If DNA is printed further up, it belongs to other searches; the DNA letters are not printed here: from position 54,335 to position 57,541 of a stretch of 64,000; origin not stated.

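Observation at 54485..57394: Lon-like AAA+ protease fused to a histone-H1/AlgP-like KKAAK-repeat N-terminal tail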

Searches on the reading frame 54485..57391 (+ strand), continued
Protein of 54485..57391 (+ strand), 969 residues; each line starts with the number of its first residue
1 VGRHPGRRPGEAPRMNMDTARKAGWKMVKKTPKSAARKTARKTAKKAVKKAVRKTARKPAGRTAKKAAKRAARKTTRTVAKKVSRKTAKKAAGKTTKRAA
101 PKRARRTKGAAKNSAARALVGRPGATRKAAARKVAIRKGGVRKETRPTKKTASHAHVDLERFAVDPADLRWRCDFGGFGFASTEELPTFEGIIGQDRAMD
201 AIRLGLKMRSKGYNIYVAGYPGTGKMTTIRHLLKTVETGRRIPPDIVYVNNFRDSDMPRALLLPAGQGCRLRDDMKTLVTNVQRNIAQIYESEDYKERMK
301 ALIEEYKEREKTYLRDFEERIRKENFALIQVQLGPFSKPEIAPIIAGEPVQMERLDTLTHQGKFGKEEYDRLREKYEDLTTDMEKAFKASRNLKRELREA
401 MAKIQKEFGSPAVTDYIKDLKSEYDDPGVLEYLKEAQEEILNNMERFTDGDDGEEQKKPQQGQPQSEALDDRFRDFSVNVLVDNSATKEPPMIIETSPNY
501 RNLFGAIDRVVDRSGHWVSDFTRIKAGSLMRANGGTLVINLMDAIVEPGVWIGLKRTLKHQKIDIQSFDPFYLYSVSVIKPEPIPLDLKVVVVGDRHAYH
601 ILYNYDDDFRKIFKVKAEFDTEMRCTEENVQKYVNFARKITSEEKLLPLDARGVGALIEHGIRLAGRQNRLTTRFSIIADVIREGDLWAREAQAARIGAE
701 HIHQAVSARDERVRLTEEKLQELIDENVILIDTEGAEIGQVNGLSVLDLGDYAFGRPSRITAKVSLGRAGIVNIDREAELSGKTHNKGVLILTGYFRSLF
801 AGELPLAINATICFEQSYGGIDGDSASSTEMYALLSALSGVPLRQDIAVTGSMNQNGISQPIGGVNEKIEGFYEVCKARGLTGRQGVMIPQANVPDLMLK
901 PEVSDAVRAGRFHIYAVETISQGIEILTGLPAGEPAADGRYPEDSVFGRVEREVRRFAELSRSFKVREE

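Call 21: find_encoding_contigs(protein=P0024, flank=3000, max_places=1)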
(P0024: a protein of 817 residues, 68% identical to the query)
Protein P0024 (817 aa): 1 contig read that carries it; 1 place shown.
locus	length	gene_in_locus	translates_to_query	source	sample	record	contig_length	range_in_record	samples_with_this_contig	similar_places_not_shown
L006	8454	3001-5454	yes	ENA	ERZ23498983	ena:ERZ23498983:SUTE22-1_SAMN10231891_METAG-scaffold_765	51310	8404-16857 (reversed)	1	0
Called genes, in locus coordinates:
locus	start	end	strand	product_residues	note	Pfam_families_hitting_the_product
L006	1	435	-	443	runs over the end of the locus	PF00483:NTP_transferase, PF25247:LbH_GLGC (faint), PF24894:Hexapep_GlmU, PF25084:LbH_EIF2B (weak), PF25087:GMPPB_C (faint)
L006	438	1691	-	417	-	PF00483:NTP_transferase, PF25247:LbH_GLGC (faint), PF24894:Hexapep_GlmU, PF25084:LbH_EIF2B, PF25087:GMPPB_C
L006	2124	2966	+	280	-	PF14805:THDPS_N_2, PF00132:Hexapep (weak), PF14602:Hexapep_2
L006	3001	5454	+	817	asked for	PF20437:LonC_helical, PF13654:AAA_32, PF20436:LonB_AAA-LID, PF05362:Lon_C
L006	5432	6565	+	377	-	PF02540:NAD_synthase (faint), PF00733:Asn_synthase (weak), PF03054:tRNA_Me_trans, PF20259:tRNA_Me_trans_M, PF20258:tRNA_Me_trans_C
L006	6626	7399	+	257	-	PF13557:Phenol_MetA_deg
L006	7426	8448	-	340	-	PF01479:S4, PF00849:PseudoU_synth_2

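Call 22: find_encoding_contigs(protein=P0003, flank=3000, max_places=1)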
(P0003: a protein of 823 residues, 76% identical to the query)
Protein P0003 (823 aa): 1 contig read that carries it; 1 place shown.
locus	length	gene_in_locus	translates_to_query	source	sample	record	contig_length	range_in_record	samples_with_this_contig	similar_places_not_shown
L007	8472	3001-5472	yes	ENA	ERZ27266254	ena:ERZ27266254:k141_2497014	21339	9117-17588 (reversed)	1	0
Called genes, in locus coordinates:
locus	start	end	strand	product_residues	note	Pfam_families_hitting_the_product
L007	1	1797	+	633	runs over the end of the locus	-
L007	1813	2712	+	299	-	PF14805:THDPS_N_2, PF00132:Hexapep (faint), PF14602:Hexapep_2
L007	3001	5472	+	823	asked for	PF20437:LonC_helical, PF13654:AAA_32, PF20436:LonB_AAA-LID, PF05362:Lon_C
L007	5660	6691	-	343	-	PF01479:S4 (weak), PF00849:PseudoU_synth_2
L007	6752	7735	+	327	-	PF03193:RsgA_GTPase, PF01926:MMR_HSR1 (weak)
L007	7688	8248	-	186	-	-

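Call 23: find_encoding_contigs(protein=P0038, flank=6000, max_places=1)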
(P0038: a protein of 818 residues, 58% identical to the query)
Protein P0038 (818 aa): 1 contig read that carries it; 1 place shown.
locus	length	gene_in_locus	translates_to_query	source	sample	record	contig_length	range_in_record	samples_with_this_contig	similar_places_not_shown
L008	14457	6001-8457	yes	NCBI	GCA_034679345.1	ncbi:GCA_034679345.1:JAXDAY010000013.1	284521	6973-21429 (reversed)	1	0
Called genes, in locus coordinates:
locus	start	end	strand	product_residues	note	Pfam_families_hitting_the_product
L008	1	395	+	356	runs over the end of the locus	PF00930:DPPIV_N (faint), PF26549:Tricorn_N, PF07676:PD40, PF26550:Tricorn_2nd, PF26549:Tricorn_N, PF07676:PD40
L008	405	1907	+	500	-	-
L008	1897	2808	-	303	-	PF00246:Peptidase_M14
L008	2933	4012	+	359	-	PF01546:Peptidase_M20, PF07687:M20_dimer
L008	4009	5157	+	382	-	PF00155:Aminotran_1_2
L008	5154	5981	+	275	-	PF14805:THDPS_N_2, PF00132:Hexapep (weak), PF14602:Hexapep_2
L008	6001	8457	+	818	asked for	PF20437:LonC_helical, PF13654:AAA_32, PF20436:LonB_AAA-LID, PF05362:Lon_C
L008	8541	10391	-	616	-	PF09913:DUF2142 (weak), PF13414:TPR_11 (faint), PF00515:TPR_1 (faint), PF07719:TPR_2 (faint), PF13424:TPR_12 (faint), PF13428:TPR_14 (faint), PF13431:TPR_17 (faint), PF13432:TPR_16 (weak), +1 more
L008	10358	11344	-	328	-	PF01479:S4, PF00849:PseudoU_synth_2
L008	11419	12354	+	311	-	PF03193:RsgA_GTPase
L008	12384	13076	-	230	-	-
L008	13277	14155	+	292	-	PF00491:Arginase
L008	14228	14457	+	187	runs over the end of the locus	PF12844:HTH_19, PF13443:HTH_26, PF13560:HTH_31, PF01381:HTH_3, PF05899:Cupin_3 (weak), PF07883:Cupin_2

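Call 43: search_protein_representatives(protein=P0001)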
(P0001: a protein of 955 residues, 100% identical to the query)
Query: 955 residues. Proteins with E-value up to 0.001 (for the whole library): 8299; up to 1e-10: 5080; up to 1e-30: 2151. The best 150 are listed.
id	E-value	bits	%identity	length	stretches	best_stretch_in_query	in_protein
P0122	1.5e-264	896.7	50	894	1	150-950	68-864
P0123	5.8e-258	874.9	50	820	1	152-945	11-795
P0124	4.2e-252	855.5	49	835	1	147-950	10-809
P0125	1.6e-248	843.6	46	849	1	144-947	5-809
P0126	1.3e-236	804.2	47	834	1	152-948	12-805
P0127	1.6e-235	800.7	46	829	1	150-943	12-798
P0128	5.0e-234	795.7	46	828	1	151-947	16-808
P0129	8.6e-234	794.9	45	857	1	149-952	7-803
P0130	4.2e-225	766.2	46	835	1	150-950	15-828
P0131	5.4e-221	752.6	46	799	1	151-951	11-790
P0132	7.2e-221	752.2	44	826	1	143-942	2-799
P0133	2.1e-220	750.6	45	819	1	154-950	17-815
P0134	1.1e-219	748.2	43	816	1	146-944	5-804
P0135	1.4e-218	744.6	45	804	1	147-922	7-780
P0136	2.0e-216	737.5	45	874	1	71-954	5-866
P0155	3.9e-203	693.5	40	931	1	59-945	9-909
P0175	5.1e-193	660.0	39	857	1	100-944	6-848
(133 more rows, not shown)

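Call 46: list_cluster_members(proteins=[P0136, P0155, P0175, P0017, P0025, P0009, P0014, P0002])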
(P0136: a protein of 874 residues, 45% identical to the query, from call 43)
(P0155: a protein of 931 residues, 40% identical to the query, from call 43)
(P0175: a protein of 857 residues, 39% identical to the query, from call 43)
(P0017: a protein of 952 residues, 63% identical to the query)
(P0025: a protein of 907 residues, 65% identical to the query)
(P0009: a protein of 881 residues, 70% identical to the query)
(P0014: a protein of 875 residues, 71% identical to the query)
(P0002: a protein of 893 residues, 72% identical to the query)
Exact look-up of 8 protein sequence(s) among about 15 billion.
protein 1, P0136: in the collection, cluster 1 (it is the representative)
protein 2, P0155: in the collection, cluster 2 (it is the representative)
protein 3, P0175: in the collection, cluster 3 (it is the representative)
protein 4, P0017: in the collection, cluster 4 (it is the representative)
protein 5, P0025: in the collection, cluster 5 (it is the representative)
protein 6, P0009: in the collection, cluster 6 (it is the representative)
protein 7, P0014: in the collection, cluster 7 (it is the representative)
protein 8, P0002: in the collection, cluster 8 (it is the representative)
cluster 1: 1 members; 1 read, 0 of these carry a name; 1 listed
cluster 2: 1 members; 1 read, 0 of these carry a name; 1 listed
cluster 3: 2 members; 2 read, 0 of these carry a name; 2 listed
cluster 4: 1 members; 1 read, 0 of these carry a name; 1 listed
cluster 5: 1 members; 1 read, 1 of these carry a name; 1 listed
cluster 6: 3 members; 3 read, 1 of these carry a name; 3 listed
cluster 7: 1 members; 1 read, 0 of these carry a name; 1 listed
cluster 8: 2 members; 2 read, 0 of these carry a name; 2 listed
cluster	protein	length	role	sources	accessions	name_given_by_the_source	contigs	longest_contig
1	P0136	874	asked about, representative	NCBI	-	-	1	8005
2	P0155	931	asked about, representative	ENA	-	-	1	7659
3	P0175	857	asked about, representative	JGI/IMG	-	-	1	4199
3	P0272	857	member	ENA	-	-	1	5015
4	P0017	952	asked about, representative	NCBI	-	-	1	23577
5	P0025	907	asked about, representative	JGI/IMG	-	predicted ATP-dependent protease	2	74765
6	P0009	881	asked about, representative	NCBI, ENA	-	-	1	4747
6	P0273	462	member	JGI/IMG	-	lon-related putative ATP-dependent protease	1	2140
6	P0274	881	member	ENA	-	-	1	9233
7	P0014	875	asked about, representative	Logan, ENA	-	-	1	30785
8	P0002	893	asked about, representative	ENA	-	-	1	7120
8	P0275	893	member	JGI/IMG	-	-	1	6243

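Call 49: find_related_loci(query=A1, collection=genome_contigs, flank=3000)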
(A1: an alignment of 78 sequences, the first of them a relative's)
Query A1 (955 aa) in genome_contigs; peptide patterns used: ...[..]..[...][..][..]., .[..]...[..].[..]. (x = any residue, [..] = any of these).
600 stretches matched a pattern (row limit reached: there are more); 599 encode a relative of the query (tblastn E <= 1e-3); the best 80 are kept; 80 distinct loci.
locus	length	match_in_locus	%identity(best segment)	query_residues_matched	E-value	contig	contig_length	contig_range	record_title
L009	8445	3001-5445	51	136-951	0e+0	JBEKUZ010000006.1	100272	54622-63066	MAG: Thermodesulfobacteriota bacterium isolate SPRUCE 593 SPRUCE_593_6, whole genome shotgun sequence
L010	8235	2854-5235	50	155-950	0e+0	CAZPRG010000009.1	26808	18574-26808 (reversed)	MAG TPA_asm: uncultured Ignavibacteria bacterium isolate binchicken_co81_452 genome assembly, contig: NODE_2208_length_2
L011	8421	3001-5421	49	141-950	0e+0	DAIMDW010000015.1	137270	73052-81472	MAG TPA_asm: bacterium isolate CTOTU18725 NODE_76_length_137270_cov_9.682148, whole genome shotgun sequence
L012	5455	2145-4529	52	155-950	0e+0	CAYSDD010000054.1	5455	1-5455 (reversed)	MAG TPA_asm: uncultured Syntrophaceae bacterium isolate binchicken_co265_216 genome assembly, contig: NODE_19708_length_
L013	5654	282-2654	49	155-950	0e+0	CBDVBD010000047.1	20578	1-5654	MAG TPA_asm: uncultured bacterium isolate SRR22302350_binner123_Refined_58 genome assembly, contig: ERZ25073595.668, who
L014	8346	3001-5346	47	155-951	0e+0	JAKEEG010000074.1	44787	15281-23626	MAG: Ignavibacteriae bacterium isolate PMV_1.22 PMV_1.22.k101_1498874, whole genome shotgun sequence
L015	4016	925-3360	47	133-950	0e+0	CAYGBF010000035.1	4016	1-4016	MAG TPA_asm: uncultured Eubacteriales bacterium isolate ERP108616_co1_39 genome assembly, contig: k119_1422555, whole ge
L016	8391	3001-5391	48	155-950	0e+0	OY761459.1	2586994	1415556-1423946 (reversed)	MAG: Syntrophales bacterium isolate c6a0f7f3-880d-44d6-9c5f-266f97196533 genome assembly, chromosome: 1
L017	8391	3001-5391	48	143-945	0e+0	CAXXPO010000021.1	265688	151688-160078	MAG: Desulfovibrionaceae bacterium isolate 0f95970e-ae80-4c12-b720-55e6c3ff73ee genome assembly, contig: contig_21, whol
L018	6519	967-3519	47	113-951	0e+0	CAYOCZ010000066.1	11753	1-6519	MAG TPA_asm: uncultured bacterium isolate binchicken_co332_72 genome assembly, contig: NODE_1343_length_11753_cov_9.5099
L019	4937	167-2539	47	152-950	0e+0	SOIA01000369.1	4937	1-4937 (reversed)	MAG: Candidatus Aminicenantes bacterium isolate E29_bin11 NODE_9283_length_4937_cov_15.318927, whole genome shotgun sequ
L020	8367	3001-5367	48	152-950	0e+0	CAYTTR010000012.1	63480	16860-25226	MAG TPA_asm: uncultured Eubacteriales bacterium isolate SRP141376_co1_376 genome assembly, contig: NODE_1200_length_6348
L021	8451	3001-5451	47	135-951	0e+0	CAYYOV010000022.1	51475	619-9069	MAG TPA_asm: uncultured Ignavibacteriaceae bacterium isolate SRP287453_co1_258 genome assembly, contig: NODE_976_length_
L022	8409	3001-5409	47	133-937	0e+0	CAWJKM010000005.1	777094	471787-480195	MAG: Ignavibacteriota bacterium isolate MFD05942.bin.1.94 genome assembly, contig: contig_23995, whole genome shotgun se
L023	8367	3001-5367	47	152-950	0e+0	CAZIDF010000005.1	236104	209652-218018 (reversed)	MAG TPA_asm: uncultured Eubacteriales bacterium isolate SRP185410_co2_332 genome assembly, contig: NODE_15_length_236104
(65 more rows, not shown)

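Call 51: predict_structure(alignment_id=A1)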
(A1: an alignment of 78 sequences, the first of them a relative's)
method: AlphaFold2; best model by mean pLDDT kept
length: 955 residues; sequences in the alignment: 78
mean_pLDDT: 83.9   pTM: 0.72
mean pLDDT of the five models: 83.9, 82.9, 82.1, 81.2, 81.0
residues with pLDDT >= 90: 551; 70-90: 231; 50-70: 84; < 50: 89
segments of 3 or more residues with pLDDT < 50: 1-20, 44-46, 74-137
pLDDT, mean of each block of 10 residues (from residue 1): 34 40 66 72 53 72 69 46 34 33 32 33 37 46 91 93 89 77 92 94 92 90 90 97 96 97 94 90 90 87 86 83 84 86 84 87 88 88 91 92 96 97 94 71 62 84 97 95 95 89 90 97 97 95 96 70 83 97 96 96 94 92 94 97 96 93 96 98 98 96 94 93 96 90 93 75 58 85 82 83 61 91 97 95 94 97 96 97 96 98 98 96 90 94 86 61
secondary structure, 60 per line:
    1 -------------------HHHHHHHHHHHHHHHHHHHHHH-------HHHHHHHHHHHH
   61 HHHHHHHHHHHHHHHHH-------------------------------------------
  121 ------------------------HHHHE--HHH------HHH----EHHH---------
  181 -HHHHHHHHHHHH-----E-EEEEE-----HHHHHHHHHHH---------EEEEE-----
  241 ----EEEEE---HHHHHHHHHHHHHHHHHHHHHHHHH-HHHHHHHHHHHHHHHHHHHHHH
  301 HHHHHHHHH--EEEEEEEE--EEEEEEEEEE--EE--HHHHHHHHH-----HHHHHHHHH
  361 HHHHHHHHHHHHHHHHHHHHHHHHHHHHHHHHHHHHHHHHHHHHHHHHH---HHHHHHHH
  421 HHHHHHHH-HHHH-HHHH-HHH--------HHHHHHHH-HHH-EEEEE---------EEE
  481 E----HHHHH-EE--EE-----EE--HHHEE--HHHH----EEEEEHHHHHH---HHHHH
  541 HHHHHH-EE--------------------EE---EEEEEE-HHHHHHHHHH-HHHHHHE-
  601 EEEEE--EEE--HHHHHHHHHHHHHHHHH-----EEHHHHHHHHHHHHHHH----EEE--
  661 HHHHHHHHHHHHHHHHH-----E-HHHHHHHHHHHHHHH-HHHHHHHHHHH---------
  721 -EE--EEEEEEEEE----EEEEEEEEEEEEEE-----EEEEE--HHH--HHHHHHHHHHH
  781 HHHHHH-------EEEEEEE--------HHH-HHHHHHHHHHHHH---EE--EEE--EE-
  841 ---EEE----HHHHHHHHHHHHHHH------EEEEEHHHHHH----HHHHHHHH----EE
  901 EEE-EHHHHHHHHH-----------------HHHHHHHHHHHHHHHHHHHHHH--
elements in order (helices of 4 or more, strands of 3 or more residues): H20-41 H49-77 H145-148 H182-193 E201-205 H211-221 E231-235 E245-249 H253-277 H279-309 E312-319 E322-331 H338-346 H352-409 H413-428 H430-433 H435-438 H451-458 E464-468 E478-481 H486-490 H514-517 E522-526 H527-532 H536-546 E575-580 H582-591 H593-598 E601-605 E608-610 H613-629 H637-651 E656-658 H661-677 H685-699 H701-711 E726-734 E739-752 E758-762 H770-786 E794-800 H813-825 E833-835 E844-846 H851-865 E872-876 H877-882 H887-894 E899-903 H906-914 H932-953
